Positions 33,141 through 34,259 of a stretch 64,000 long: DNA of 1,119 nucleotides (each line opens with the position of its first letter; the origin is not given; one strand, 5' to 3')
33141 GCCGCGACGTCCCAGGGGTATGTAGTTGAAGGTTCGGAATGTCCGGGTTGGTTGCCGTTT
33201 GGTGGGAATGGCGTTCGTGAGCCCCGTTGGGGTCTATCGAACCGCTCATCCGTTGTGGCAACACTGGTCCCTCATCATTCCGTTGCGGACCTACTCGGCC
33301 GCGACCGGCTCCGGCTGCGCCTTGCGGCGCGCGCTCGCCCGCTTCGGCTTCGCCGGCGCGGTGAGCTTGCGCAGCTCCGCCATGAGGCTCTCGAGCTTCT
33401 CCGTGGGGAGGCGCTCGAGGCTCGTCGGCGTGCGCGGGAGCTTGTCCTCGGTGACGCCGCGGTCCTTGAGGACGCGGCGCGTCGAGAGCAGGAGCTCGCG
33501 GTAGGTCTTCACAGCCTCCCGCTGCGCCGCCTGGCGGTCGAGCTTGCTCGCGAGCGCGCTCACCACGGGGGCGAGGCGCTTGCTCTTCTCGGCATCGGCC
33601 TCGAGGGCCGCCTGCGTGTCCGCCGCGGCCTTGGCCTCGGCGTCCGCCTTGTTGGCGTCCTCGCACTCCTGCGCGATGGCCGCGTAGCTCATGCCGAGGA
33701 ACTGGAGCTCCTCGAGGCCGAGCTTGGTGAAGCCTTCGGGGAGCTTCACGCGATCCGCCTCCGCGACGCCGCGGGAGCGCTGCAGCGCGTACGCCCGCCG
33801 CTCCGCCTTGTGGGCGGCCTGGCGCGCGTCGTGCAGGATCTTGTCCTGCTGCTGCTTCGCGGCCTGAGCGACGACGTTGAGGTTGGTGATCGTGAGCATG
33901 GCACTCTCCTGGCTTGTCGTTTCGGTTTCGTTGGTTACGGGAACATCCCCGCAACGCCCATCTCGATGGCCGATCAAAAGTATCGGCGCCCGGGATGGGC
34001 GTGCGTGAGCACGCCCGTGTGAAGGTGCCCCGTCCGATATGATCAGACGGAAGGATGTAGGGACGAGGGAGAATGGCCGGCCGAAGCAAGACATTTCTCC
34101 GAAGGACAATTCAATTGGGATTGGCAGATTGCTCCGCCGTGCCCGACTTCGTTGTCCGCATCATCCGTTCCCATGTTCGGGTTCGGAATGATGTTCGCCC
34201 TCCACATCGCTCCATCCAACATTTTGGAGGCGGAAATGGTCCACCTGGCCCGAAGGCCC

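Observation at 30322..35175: Eight-gene, single-strand ORFan island between rodZ-like and rpoB: best candidate for an undescribed system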

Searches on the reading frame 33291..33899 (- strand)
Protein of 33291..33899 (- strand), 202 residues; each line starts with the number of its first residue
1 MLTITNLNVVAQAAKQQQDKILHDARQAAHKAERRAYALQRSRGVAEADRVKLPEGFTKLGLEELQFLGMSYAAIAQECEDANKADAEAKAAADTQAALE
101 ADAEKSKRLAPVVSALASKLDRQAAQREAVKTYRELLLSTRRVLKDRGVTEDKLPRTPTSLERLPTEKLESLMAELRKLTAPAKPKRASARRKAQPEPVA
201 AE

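Call 45: search_protein_families(library=ncbifam, max_evalue=1, proteins=[window:33291-33899:-])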
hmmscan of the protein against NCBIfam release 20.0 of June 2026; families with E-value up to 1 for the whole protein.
window:33291-33899:- (202 aa): 1 family
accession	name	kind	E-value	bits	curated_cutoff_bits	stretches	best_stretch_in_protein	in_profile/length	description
TIGR01499.1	folC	subfamily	0.016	14.6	162.65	1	56-129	137-209/400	bifunctional protein FolC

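Call 115: search_solved_structures(query=window:33291-33899:-, max_evalue=10)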
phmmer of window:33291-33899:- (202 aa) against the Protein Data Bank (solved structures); distinct sequences matched with E-value up to 10: 2.
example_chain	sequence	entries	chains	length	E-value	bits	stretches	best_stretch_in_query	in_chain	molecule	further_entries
4yvq_C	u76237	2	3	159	0.24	14.9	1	81-151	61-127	Protein FLUORESCENT IN BLUE LIGHT, chloroplastic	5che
4yvo_A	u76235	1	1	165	0.25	14.8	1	81-151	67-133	Protein FLUORESCENT IN BLUE LIGHT, chloroplastic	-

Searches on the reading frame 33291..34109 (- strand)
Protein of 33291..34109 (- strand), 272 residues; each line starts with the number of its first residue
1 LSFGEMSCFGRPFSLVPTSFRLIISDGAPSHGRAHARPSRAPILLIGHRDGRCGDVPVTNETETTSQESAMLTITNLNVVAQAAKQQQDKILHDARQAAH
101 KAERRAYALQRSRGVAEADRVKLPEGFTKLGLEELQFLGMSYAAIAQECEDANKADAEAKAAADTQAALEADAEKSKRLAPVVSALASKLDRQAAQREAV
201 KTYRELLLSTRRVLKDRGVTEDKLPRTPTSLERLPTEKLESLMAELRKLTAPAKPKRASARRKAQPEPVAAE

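Call 7: search_protein_families(library=pfam, max_evalue=1, proteins=[window:33291-34109:-])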
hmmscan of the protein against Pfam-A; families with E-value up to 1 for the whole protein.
window:33291-34109:- (272 aa): 0 families

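Call 8: search_protein_families(library=phrogs, max_evalue=1, proteins=[window:33291-34109:-])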
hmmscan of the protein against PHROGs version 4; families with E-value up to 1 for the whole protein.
window:33291-34109:- (272 aa): 2 families
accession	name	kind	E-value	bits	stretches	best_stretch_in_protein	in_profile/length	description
phrog_24965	-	unknown function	0.17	13.1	1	234-258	38-61/69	-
phrog_7569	-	unknown function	0.63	11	1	135-218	54-135/158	-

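Call 9: search_protein_families(library=padloc, max_evalue=1, proteins=[window:33291-34109:-])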
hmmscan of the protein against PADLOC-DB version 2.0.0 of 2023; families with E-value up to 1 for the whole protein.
window:33291-34109:- (272 aa): 1 family
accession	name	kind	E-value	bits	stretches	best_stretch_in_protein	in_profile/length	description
PDLC03863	LmuB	-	0.96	6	1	143-248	362-472/610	-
